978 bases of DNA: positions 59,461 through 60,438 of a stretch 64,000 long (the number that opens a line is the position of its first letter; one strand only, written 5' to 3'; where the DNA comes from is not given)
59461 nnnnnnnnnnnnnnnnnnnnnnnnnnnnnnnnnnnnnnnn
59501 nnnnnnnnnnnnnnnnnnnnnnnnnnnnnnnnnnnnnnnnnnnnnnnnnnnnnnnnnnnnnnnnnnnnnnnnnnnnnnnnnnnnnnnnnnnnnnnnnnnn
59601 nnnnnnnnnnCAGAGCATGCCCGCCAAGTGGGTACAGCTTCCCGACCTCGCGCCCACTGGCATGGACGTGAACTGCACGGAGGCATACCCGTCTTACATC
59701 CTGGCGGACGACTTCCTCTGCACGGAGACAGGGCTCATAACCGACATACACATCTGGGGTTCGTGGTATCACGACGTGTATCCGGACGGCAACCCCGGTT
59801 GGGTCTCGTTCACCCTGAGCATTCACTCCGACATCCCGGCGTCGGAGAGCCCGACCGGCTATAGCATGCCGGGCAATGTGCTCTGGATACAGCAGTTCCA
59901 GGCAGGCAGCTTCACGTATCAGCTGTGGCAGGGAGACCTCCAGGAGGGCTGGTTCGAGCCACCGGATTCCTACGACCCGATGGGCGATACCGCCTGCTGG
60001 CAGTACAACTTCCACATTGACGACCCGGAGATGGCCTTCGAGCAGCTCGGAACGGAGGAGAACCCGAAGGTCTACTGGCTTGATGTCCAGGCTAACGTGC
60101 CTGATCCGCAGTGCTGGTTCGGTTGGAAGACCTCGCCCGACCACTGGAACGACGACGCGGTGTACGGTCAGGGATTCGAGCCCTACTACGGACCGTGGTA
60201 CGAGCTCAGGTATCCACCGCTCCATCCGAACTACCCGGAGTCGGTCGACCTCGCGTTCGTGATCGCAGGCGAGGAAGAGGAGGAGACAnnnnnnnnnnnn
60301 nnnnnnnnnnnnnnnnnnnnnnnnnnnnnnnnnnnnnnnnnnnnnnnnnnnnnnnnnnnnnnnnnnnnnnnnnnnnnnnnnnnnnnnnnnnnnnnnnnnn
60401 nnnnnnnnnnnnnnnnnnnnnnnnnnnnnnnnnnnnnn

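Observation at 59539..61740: Internal tandem duplication of an undescribed ~230-aa domain around a GEVED-motif module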

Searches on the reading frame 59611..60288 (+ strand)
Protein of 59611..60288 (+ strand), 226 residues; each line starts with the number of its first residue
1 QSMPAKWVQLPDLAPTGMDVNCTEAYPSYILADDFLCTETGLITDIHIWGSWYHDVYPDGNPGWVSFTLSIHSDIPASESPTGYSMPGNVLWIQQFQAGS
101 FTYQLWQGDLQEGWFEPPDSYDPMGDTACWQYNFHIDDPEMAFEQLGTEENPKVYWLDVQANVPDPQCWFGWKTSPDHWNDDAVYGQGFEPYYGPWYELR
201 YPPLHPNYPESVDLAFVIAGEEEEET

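Call 10: find_homologous_proteins(query=window:59611-60288:+, max_evalue=0.001)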
Query window:59611-60288:+ (226 aa): 726 proteins with E <= 0.001 among 761 candidates; the best 120 are listed.
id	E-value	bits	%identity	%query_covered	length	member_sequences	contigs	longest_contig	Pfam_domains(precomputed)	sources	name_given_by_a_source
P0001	2.1e-79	285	59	99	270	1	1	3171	PF25470.2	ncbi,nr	ncbi:MAG: hypothetical protein JXO22_13290, partial [Phycisphaerae bacterium]|nr:hypothetical protei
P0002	1.4e-77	279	65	91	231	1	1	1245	PF25470.2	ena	-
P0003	8.1e-77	277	61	95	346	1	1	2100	PF25470.2,PF18962.8,PF13860.13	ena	-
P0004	6.6e-74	267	60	94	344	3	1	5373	PF25470.2,PF18962.8,PF13860.13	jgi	jgi:hypothetical protein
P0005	1.2e-73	266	59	98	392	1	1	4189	PF20009.5,PF25470.2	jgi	-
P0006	2.4e-69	252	57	97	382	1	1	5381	PF20009.5,PF25470.2,PF13860.13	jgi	jgi:hypothetical protein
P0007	2.5e-67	246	53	98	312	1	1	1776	PF25470.2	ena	-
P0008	3.8e-65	238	57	97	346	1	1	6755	PF25470.2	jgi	jgi:hypothetical protein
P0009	1.2e-64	237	56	86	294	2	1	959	PF25470.2,PF18962.8,PF13860.13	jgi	jgi:hypothetical protein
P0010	4.6e-63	232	56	96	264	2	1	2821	PF25470.2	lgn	-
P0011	7.5e-62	228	51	96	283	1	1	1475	PF25470.2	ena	-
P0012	9.0e-62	227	56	91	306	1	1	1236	PF25470.2,PF13860.13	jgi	jgi:hypothetical protein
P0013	1.4e-61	227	53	96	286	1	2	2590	PF25470.2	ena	-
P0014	2.0e-61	226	53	98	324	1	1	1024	PF25470.2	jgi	jgi:hypothetical protein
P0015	5.2e-61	225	54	96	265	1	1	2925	PF25470.2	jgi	jgi:hypothetical protein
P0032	6.6e-58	215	52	96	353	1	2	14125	PF00404.25,PF25470.2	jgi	jgi:hypothetical protein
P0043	7.7e-56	208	48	96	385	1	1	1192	PF00404.25,PF25470.2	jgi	jgi:hypothetical protein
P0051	8.3e-55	204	52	85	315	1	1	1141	PF25470.2,PF02156.22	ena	-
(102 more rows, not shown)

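Call 17: search_solved_structures(query=A1, max_evalue=10, show_alignments=2)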
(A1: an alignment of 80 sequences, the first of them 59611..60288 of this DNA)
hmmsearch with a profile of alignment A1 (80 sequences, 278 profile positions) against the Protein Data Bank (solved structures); distinct sequences matched with E-value up to 10: 0.

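Call 20: find_related_loci(query=A1, collection=genome_contigs, flank=6000)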
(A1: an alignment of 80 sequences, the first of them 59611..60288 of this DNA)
Query A1 (226 aa) in genome_contigs; peptide patterns used: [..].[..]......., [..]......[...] (x = any residue, [..] = any of these).
514 stretches matched a pattern; 489 encode a relative of the query (tblastn E <= 1e-3); the best 80 are kept; 79 distinct loci.
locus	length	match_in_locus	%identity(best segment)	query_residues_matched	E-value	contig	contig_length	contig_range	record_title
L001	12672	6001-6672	73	1-225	5e-107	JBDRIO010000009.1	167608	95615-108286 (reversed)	MAG: Candidatus Eisenbacteria bacterium isolate MEGAHIT-group-1.590 k141_8074669, whole genome shotgun sequence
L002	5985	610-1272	65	4-224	1e-89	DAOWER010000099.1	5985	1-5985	MAG TPA_asm: Candidatus Eisenbacteria bacterium isolate CSMAG_1944 CSMAG_1944_k141_648559_length_5985_cov_13.9781, whole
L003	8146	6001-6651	65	4-226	3e-88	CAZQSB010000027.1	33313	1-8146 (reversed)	MAG TPA_asm: uncultured bacterium isolate SRP332253_co2_189 genome assembly, contig: NODE_1156_length_33313_cov_5.541614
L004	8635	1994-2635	67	4-221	1e-88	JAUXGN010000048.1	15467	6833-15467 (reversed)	MAG: Candidatus Eisenbacteria bacterium isolate CSMAG_2930 CSMAG_2930_k117_7357740_length_15467_cov_20.2235, whole genom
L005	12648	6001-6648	65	4-223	8e-88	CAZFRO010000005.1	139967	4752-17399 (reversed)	MAG TPA_asm: uncultured bacterium isolate SRP077602_co1_312 genome assembly, contig: NODE_141_length_139967_cov_54.26560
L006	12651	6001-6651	65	1-221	3e-87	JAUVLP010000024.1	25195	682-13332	MAG: Candidatus Eisenbacteria bacterium isolate CSMAG_509 CSMAG_509_k141_302146_length_25195_cov_11.0000, whole genome s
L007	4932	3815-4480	65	4-225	8e-87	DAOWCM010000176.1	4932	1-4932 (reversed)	MAG TPA_asm: Candidatus Eisenbacteria bacterium isolate CSMAG_1887 CSMAG_1887_k141_2365171_length_4932_cov_17.8898, whol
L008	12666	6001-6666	65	4-225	7e-87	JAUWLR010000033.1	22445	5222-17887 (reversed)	MAG: Candidatus Eisenbacteria bacterium isolate CSMAG_2377 CSMAG_2377_k141_1516870_length_22445_cov_11.9767, whole genom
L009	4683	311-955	66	4-221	9e-87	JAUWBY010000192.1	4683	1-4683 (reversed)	MAG: Candidatus Eisenbacteria bacterium isolate CSMAG_2124 CSMAG_2124_k141_634502_length_4683_cov_6.0000, whole genome s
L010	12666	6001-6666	62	4-225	2e-86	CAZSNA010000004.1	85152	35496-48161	MAG TPA_asm: uncultured Fibrobacteraceae bacterium isolate SRP167671_co2_134 genome assembly, contig: NODE_312_length_85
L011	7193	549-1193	66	4-221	1e-86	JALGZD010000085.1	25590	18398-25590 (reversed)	MAG: bacterium isolate SY70-5-12_Bin_1 SY70-5-12_Bin_1_scaffold_390, whole genome shotgun sequence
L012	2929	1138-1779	62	4-220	2e-85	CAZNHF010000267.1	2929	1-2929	MAG TPA_asm: uncultured bacterium isolate binchicken_co109_8 genome assembly, contig: NODE_22904_length_2929_cov_7.88378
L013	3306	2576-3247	60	2-225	1e-84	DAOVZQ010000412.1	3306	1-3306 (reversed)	MAG TPA_asm: bacterium isolate CSMAG_1813 CSMAG_1813_k141_6588685_length_3306_cov_5.0000, whole genome shotgun sequence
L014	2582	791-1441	63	4-223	8e-86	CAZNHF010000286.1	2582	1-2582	MAG TPA_asm: uncultured bacterium isolate binchicken_co109_8 genome assembly, contig: NODE_29527_length_2582_cov_5.52156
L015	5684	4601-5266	63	4-225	7e-84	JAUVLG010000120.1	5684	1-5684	MAG: Candidatus Eisenbacteria bacterium isolate CSMAG_500 CSMAG_500_k141_561820_length_5684_cov_15.9517, whole genome sh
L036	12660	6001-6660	60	2-225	3e-77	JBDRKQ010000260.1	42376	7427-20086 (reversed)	MAG: Planctomycetota bacterium isolate MEGAHIT-group-1.728 k141_4404388, whole genome shotgun sequence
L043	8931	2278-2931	60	5-224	8e-77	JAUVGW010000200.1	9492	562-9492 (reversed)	MAG: Phycisphaerae bacterium isolate CSMAG_386 CSMAG_386_k141_3473635_length_9492_cov_7.0000, whole genome shotgun seque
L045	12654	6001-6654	59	5-225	3e-76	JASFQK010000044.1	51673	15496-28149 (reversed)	MAG: Phycisphaerae bacterium isolate D0819S20remetaG_Bin_321 D0819S20remetaG_FD_scaffold_87_c1, whole genome shotgun seq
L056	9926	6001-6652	63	6-225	2e-75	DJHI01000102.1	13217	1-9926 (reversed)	MAG TPA_asm: Armatimonadetes bacterium UBA5829 UBA5829_contig_4011, whole genome shotgun sequence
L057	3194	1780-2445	59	6-223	1e-75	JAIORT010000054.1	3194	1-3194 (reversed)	MAG: Bacteroidales bacterium isolate SMBSF25 20074_Bin_6_contigs_1_c_000000003894, whole genome shotgun sequence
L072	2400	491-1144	57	4-221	6e-76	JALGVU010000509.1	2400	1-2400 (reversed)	MAG: bacterium isolate Meg19_46_Bin_182 Meg19_46_Bin_182_scaffold_524849, whole genome shotgun sequence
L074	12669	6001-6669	56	4-224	1e-73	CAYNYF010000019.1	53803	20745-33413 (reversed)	MAG TPA_asm: uncultured Planctomycetaceae bacterium isolate SRP214966_co5_363 genome assembly, contig: NODE_287_length_5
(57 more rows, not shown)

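Call 25: predict_structure(alignment_id=A1)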
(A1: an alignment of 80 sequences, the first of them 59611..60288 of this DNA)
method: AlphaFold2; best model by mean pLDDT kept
length: 226 residues; sequences in the alignment: 80
mean_pLDDT: 95.3   pTM: 0.91
mean pLDDT of the five models: 95.3, 95.2, 95.1, 94.9, 94.8
residues with pLDDT >= 90: 209; 70-90: 10; 50-70: 5; < 50: 2
segments of 3 or more residues with pLDDT < 50: none
pLDDT, mean of each block of 10 residues (from residue 1): 77 98 95 97 98 98 99 97 96 98 98 96 97 97 97 98 98 95 96 97 97 97 64
secondary structure, 60 per line:
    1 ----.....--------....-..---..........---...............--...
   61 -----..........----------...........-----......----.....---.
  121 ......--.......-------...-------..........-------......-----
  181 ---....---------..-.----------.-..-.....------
elements in order: E5-9 E18-21 E28-37 E41-52 E66-75 E86-96 E102-107 E112-116 E120-126 E129-135 E143-145 E153-162 E170-175 E184-187 E216-220

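Call 51: search_protein_representatives(alignment_id=A1)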
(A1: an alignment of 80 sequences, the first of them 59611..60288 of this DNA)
Query: 80 sequences, 278 profile positions. Proteins with E-value up to 0.001 (for the whole library): 3365; up to 1e-10: 2749; up to 1e-30: 1683. The best 150 are listed.
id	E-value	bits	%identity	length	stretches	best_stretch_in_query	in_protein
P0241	0.0e+00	1920.6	-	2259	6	5-247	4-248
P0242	0.0e+00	1199.7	-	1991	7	33-246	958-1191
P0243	0.0e+00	1093.1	-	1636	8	32-245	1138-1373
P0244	4.5e-295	990.3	-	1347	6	29-242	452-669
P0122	3.0e-289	971.2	-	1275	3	9-247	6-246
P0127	2.0e-279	939.0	-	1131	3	11-245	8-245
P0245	4.0e-276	928.2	-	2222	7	23-243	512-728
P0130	3.1e-275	925.3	-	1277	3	10-247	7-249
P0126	1.8e-269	906.4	-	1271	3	30-242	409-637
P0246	5.0e-266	895.1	-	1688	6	29-242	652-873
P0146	5.7e-266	894.9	-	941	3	12-244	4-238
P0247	8.0e-263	884.6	-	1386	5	11-242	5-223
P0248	3.1e-253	853.1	-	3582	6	26-249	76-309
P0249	2.9e-247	833.5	-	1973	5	2-249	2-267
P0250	8.3e-243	818.9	-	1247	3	30-242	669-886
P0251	2.6e-238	804.2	-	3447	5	31-242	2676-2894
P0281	1.7e-186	634.2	-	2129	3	10-247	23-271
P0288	3.1e-180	613.6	-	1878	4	28-244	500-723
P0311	9.8e-160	546.4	-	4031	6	31-242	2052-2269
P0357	4.7e-132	455.6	-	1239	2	8-245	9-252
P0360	8.0e-132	454.8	-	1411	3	15-244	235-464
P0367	3.2e-127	439.7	-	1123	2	29-249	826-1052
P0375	7.3e-124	428.7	-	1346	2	27-251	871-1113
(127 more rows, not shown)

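Call 54: search_protein_families(library=pfam, proteins=[P0051, P0032, P0043, P0311, P0251], max_evalue=0.0001)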
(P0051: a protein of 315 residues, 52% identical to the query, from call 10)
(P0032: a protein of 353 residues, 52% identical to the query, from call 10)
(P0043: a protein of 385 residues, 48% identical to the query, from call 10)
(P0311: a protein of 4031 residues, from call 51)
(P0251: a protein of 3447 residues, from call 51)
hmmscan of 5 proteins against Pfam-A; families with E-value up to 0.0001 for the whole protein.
P0051 (315 aa): 2 families
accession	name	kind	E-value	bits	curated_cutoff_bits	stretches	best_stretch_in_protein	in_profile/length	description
PF25470.1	DUF7901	-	8.6e-39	134.1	24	1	31-202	2-172/205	Domain of unknown function (DUF7901)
PF02156.21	Glyco_hydro_26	-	2.8e-10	40.5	20.2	1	211-308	213-311/311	Glycosyl hydrolase family 26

P0032 (353 aa): 2 families
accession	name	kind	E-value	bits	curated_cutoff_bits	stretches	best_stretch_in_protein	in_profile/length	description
PF25470.1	DUF7901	-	5.1e-46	157.7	24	1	47-263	1-204/205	Domain of unknown function (DUF7901)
PF00404.24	Dockerin_1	-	1e-07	32.4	22.9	1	277-330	4-56/57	Dockerin type I domain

P0043 (385 aa): 2 families
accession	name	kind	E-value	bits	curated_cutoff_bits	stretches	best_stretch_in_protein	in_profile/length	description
PF25470.1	DUF7901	-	3.4e-45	155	24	1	76-296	1-204/205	Domain of unknown function (DUF7901)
PF00404.24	Dockerin_1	-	5.1e-06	27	22.9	1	306-362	1-56/57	Dockerin type I domain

P0311 (4031 aa): 2 families
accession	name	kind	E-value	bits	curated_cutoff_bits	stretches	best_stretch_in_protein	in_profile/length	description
PF25470.1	DUF7901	-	1.4e-216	714.7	24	7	2055-2264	2-205/205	Domain of unknown function (DUF7901)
PF20009.4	GEVED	-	2.6e-90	297.7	24.4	7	2361-2433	2-78/78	GEVED domain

P0251 (3447 aa): 2 families
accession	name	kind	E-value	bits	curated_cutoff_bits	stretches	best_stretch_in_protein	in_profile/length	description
PF25470.1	DUF7901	-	7.9e-204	673.1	24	5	2043-2265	1-205/205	Domain of unknown function (DUF7901)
PF20009.4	GEVED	-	5.7e-57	190.9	24.4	5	1961-2034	1-77/78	GEVED domain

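Call 55: search_protein_families(library=pfam, proteins=[L036:5797-8895:+, L043:2173-5700:+, L045:5896-8763:+, L074:2368-8235:+, L072:242-2341:+, L056:4183-6648:+, L057:1-3123:+], max_evalue=0.0001)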
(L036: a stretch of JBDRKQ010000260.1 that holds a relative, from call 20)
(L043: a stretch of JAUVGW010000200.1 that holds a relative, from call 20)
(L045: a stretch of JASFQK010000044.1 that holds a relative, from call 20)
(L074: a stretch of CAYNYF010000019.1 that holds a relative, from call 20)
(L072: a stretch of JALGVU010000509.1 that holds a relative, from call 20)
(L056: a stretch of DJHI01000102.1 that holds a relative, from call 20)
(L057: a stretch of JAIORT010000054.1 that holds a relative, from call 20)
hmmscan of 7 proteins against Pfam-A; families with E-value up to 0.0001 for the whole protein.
L036:5797-8895:+ (1033 aa): 1 family
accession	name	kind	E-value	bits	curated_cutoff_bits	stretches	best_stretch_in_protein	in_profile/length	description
PF25470.1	DUF7901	-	1.5e-68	231.3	24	2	73-281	2-204/205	Domain of unknown function (DUF7901)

L043:2173-5700:+ (1176 aa): 3 families
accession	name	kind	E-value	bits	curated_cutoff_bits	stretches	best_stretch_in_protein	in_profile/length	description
PF25470.1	DUF7901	-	6.1e-79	265.2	24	3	37-248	2-205/205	Domain of unknown function (DUF7901)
PF20009.4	GEVED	-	3.7e-22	79.4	24.4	2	344-415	2-77/78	GEVED domain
PF00404.24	Dockerin_1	-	3.1e-07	30.9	22.9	1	1121-1169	2-51/57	Dockerin type I domain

L045:5896-8763:+ (956 aa): 4 families
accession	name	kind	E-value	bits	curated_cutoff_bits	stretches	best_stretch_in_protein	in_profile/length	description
PF25470.1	DUF7901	-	1.9e-48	165.6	24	1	37-246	2-204/205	Domain of unknown function (DUF7901)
PF20009.4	GEVED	-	5.4e-10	40.4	24.4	1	337-413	2-77/78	GEVED domain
PF07679.22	I-set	-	1.8e-06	28.3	23.7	1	811-888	4-90/90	Immunoglobulin I-set domain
PF13927.12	Ig_3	-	1.7e-05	25.6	30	1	807-874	1-78/78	Immunoglobulin domain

L074:2368-8235:+ (1956 aa): 2 families
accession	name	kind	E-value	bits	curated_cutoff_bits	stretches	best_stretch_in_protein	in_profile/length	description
PF25470.1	DUF7901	-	6.3e-166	549.3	24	4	1214-1428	2-204/205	Domain of unknown function (DUF7901)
PF20009.4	GEVED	-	2.3e-24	86.5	24.4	2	498-570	2-77/78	GEVED domain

L072:242-2341:+ (700 aa): 1 family
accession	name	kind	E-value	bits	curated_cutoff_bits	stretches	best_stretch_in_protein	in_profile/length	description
PF25470.1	DUF7901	-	4.6e-47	161.1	24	1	86-298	2-204/205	Domain of unknown function (DUF7901)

L056:4183-6648:+ (822 aa): 2 families
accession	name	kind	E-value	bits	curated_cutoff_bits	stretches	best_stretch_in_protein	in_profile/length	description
PF25470.1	DUF7901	-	6.2e-47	160.7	24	1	607-800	2-194/205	Domain of unknown function (DUF7901)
PF20009.4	GEVED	-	8.7e-28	97.4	24.4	2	529-602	3-77/78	GEVED domain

L057:1-3123:+ (1041 aa): 2 families
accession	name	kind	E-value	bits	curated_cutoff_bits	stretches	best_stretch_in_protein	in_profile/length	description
PF25470.1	DUF7901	-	7.7e-77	258.3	24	2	594-810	2-204/205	Domain of unknown function (DUF7901)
PF20009.4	GEVED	-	3e-43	146.9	24.4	3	513-587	1-77/78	GEVED domain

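Call 62: fold_search(model_id=the predicted structure, library=pdb)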
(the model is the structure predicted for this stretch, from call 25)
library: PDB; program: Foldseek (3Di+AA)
matches with E <= 10: 1135; with E <= 0.001: 0
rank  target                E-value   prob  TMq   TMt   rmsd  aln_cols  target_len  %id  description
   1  8h2i_bG               3.4e-03  1.00  0.42  0.21   7.8       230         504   10  Near-atomic structure of five-fold averaged PBCV-1 capsid (released 2022-11-16)
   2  1apn_A                3.6e-03  0.14  0.12  0.12  16.4       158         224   14  THE CRYSTALLOGRAPHIC STRUCTURE OF METAL-FREE CONCANAVALIN A AT 2.5 ANGSTROMS RESOLUTION (released 1996-04-03)
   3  1apn_B                4.7e-03  0.15  0.12  0.12  16.9       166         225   12  THE CRYSTALLOGRAPHIC STRUCTURE OF METAL-FREE CONCANAVALIN A AT 2.5 ANGSTROMS RESOLUTION (released 1996-04-03)
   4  9d93_Pa               6.2e-03  1.00  0.45  0.19   7.2       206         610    9  Mycobacteriophage Bxb1 tail tip - Composite map and model (released 2024-09-25)
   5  1dq4_A                6.2e-03  0.12  0.11  0.11  16.4       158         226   14  A transient unlocked concanavalin A structure with MN2+ bound in the transition metal ion binding site S1 and an empty (released 2000-01-19)
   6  1enq_B                8.1e-03  0.13  0.13  0.12  16.2       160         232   14  CO-CRYSTALS OF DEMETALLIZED CONCANAVALIN A WITH ZINC HAVING A ZINC ION BOUND IN THE S1 SITE (released 1996-08-17)
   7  1enq_C                9.6e-03  0.12  0.12  0.12  16.8       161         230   12  CO-CRYSTALS OF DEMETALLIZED CONCANAVALIN A WITH ZINC HAVING A ZINC ION BOUND IN THE S1 SITE (released 1996-08-17)
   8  7fe0_A                1.1e-02  0.51  0.26  0.30  15.2       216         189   10  AvmM Catalyzes Macrocyclization in Alchivemycin A Biosynthesis (released 2021-09-01)
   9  1ens_A                1.3e-02  0.12  0.12  0.12  16.8       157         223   13  CRYSTALS OF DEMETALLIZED CONCANAVALIN A SOAKED WITH COBALT HAVING A COBALT ION BOUND IN THE S1 SITE (released 1996-08-17)
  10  1enq_D                1.7e-02  0.12  0.12  0.13  16.7       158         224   13  CO-CRYSTALS OF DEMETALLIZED CONCANAVALIN A WITH ZINC HAVING A ZINC ION BOUND IN THE S1 SITE (released 1996-08-17)
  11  1dq4_B                1.7e-02  0.08  0.11  0.11  17.2       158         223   14  A transient unlocked concanavalin A structure with MN2+ bound in the transition metal ion binding site S1 and an empty (released 2000-01-19)
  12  4iyc_B                1.8e-02  0.12  0.17  0.14  21.5       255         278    9  Structure of the T244A mutant of the PANTON-VALENTINE LEUCOCIDIN component from STAPHYLOCOCCUS AUREUS (released 2014-01-29)
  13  1enq_A                2.2e-02  0.09  0.12  0.12  16.9       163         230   12  CO-CRYSTALS OF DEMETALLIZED CONCANAVALIN A WITH ZINC HAVING A ZINC ION BOUND IN THE S1 SITE (released 1996-08-17)
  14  3amp_B                2.8e-02  0.04  0.11  0.10  17.3       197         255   13  E134C-Cellotetraose complex of cellulase 12A from thermotoga maritima (released 2011-03-16)
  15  7tog                  2.9e-02  0.66  0.30  0.20  10.3       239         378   10  Crystal structure of carbohydrate esterase PbeAcXE, apoenzyme (released 2022-04-13)
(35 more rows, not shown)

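Call 77: search_protein_families(library=pfam, proteins=[P0281, P0288, P0360, P0375, P0367, P0357], max_evalue=0.0001)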
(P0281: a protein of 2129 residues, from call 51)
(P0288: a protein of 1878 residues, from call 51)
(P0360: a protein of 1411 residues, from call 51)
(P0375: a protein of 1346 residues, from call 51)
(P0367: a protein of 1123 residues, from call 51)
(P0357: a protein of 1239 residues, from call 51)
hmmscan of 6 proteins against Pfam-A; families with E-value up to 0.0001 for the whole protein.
P0281 (2129 aa): 1 family
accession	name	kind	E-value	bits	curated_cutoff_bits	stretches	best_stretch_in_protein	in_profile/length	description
PF25470.1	DUF7901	-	3.7e-127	422.6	24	3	275-480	1-204/205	Domain of unknown function (DUF7901)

P0288 (1878 aa): 3 families
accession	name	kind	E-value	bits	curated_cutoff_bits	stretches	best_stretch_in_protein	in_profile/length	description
PF25470.1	DUF7901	-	2.9e-172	569.9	24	4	506-719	2-204/205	Domain of unknown function (DUF7901)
PF19077.6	Big_13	-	1e-31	109.9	27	3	1324-1426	3-101/102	Bacterial Ig-like domain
PF20009.4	GEVED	-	7e-10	40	24.4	1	1031-1104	2-77/78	GEVED domain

P0360 (1411 aa): 3 families
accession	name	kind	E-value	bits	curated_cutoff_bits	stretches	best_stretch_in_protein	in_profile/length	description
PF25470.1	DUF7901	-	5.4e-92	307.8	24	3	479-690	2-205/205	Domain of unknown function (DUF7901)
PF13750.12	Big_3_3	-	2.2e-09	37.6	27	0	1168-1212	17-61/157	Bacterial Ig-like domain (group 3)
PF23237.1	HYR_4C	-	1.9e-07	31.6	27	0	711-771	11-73/73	HYR-like domain with 4 cysteines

P0375 (1346 aa): 3 families
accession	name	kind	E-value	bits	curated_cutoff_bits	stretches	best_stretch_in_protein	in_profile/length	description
PF25470.1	DUF7901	-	2e-79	266.8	24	2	877-1091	1-205/205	Domain of unknown function (DUF7901)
PF20009.4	GEVED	-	2.3e-12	48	24.4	1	1185-1257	2-77/78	GEVED domain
PF04151.21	PPC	-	3.1e-05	25.2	25.9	0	173-216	25-69/70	Bacterial pre-peptidase C-terminal domain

P0367 (1123 aa): 1 family
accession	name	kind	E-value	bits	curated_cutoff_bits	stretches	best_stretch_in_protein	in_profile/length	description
PF25470.1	DUF7901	-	7.6e-81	271.4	24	2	830-1043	1-204/205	Domain of unknown function (DUF7901)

P0357 (1239 aa): 2 families
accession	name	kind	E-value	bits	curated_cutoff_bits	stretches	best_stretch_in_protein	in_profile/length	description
PF25470.1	DUF7901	-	8.2e-94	313.8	24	2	844-1050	1-205/205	Domain of unknown function (DUF7901)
PF20009.4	GEVED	-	4.7e-24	85.5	24.4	2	1151-1225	2-77/78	GEVED domain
